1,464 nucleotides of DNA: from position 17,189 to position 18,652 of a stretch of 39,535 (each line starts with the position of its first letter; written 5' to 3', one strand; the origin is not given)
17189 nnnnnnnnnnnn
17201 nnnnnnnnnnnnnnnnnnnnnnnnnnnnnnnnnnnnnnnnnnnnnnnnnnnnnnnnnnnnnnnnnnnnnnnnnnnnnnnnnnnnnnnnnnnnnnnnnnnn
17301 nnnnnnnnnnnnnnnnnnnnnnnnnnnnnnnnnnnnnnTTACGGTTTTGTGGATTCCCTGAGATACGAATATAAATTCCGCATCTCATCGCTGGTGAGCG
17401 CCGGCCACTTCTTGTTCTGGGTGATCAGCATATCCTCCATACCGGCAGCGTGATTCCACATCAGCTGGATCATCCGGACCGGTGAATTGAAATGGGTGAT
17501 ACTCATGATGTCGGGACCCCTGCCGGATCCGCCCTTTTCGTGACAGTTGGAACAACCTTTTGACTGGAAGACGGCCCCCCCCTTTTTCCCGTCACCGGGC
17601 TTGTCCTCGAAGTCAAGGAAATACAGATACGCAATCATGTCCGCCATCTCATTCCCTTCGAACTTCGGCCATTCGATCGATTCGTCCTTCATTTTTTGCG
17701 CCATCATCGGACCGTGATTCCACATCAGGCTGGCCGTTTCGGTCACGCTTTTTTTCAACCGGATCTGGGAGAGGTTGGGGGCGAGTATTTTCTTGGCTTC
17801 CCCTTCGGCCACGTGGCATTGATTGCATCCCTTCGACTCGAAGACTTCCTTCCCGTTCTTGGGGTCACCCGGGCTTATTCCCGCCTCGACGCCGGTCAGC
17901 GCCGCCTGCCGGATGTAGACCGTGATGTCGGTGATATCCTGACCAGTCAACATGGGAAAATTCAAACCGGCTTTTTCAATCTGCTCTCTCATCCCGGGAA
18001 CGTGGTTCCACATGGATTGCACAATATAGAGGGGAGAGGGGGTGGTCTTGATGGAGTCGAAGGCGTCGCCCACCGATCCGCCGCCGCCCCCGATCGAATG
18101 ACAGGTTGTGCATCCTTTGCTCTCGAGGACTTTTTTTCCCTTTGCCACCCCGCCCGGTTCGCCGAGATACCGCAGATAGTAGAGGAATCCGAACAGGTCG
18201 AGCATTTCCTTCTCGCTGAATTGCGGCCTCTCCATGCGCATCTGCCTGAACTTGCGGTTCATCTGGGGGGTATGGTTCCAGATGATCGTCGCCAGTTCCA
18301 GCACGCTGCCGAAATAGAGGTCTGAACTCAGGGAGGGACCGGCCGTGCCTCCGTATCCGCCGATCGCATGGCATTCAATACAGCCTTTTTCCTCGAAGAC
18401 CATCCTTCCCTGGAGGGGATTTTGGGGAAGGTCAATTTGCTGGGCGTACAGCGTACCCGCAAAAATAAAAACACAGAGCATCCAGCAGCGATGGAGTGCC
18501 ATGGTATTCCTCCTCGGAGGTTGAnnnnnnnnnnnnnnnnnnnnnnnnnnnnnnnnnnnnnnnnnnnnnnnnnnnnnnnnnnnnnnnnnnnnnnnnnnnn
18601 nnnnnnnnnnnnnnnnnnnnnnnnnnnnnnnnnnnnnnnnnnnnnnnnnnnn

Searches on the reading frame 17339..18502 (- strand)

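Call 5: search_protein_families(library=pfam, proteins=[window:17339-18502:-], max_evalue=0.01)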
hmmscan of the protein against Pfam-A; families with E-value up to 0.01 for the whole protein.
window:17339-18502:- (387 aa): 6 families
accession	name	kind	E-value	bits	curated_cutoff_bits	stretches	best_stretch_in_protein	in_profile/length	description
PF00034.26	Cytochrom_C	-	2.3e-22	80.5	21.3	3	215-293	2-86/90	Cytochrome c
PF13442.11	Cytochrome_CBB3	-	1.3e-18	67.5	27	2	29-107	3-68/68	Cytochrome C oxidase, cbb3-type, subunit III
PF09699.15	Paired_CXXCH_1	-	5.4e-06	26.4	20.6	0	221-240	4-24/41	Doubled CXXCH motif (Paired_CXXCH_1)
PF14522.11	Cytochrome_C7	-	1.9e-05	24.8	24.8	0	222-232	40-50/67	Cytochrome c7 and related cytochrome c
PF14495.11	Cytochrom_C550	-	2e-05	24.7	27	0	203-238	15-48/136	Cytochrome c-550 domain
PF14376.11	Haem_bd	-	0.0047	17.3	27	0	213-233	30-49/133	Haem-binding domain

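Call 6: search_protein_families(library=ncbifam, proteins=[window:17339-18502:-], max_evalue=0.01)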
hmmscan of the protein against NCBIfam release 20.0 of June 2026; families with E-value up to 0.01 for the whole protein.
window:17339-18502:- (387 aa): 16 families
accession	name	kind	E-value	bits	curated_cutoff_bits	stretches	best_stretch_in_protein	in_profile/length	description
TIGR02603.1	CxxCH_TIGR02603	domain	5.7e-16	58.7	68.15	2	30-60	4-33/134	putative heme-binding domain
TIGR00782.1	ccoP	equivalog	3.2e-14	52.9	179.95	2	31-141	109-224/285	cytochrome-c oxidase, cbb3-type subunit III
TIGR04485.1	thiosulf_SoxX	equivalog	3.6e-13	50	61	0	41-108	5-76/78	sulfur oxidation c-type cytochrome SoxX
NF040971.1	cytc_ExtS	equivalog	8e-12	44.9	100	1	118-170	77-129/262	selenite/tellurite reduction operon c-type cytochrome lipoprotein ExtS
NF041895.1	choice_anch_V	domain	1e-08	35.4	42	0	113-144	10-39/150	choice-of-anchor V domain-containing protein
NF050122.1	bc1_QcrC_actin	exception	3.6e-08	33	200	2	119-305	41-220/253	cytochrome bc1 complex diheme cytochrome c subunit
NF045773.1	cytochro_C550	exception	2.1e-07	30.9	125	0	38-84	57-102/118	cytochrome c550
NF049874.1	PdsA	exception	2.9e-07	30.6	330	0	120-178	120-175/198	periplasmic diheme shuttle PdsA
NF045930.1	Cytc6PetJCyano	equivalog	2.5e-06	27.4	135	0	212-252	26-64/110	cytochrome c6 PetJ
TIGR04257.1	nanowire_3heme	domain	9.6e-05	22.5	40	0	201-230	44-74/75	c(7)-type cytochrome triheme domain-containing protein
NF011054.0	PRK14486.1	equivalog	0.00013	21.6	447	0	30-46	52-68/294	putative bifunctional cbb3-type cytochrome c oxidase subunit II/cytochrome c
NF033864.1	cytochrome579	equivalog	0.00038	20.2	280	0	119-147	49-78/179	cytochrome 579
TIGR03046.1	PS_II_psbV2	equivalog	0.0007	19.3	148.35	0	207-245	50-84/157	photosystem II cytochrome PsbV2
TIGR01905.1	paired_CXXCH_1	subfamily_domain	0.0029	17.5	25.2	0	313-326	5-18/41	doubled CXXCH domain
NF011055.0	PRK14487.1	subfamily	0.0034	16.9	218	0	30-46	57-73/212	cbb3-type cytochrome c oxidase subunit II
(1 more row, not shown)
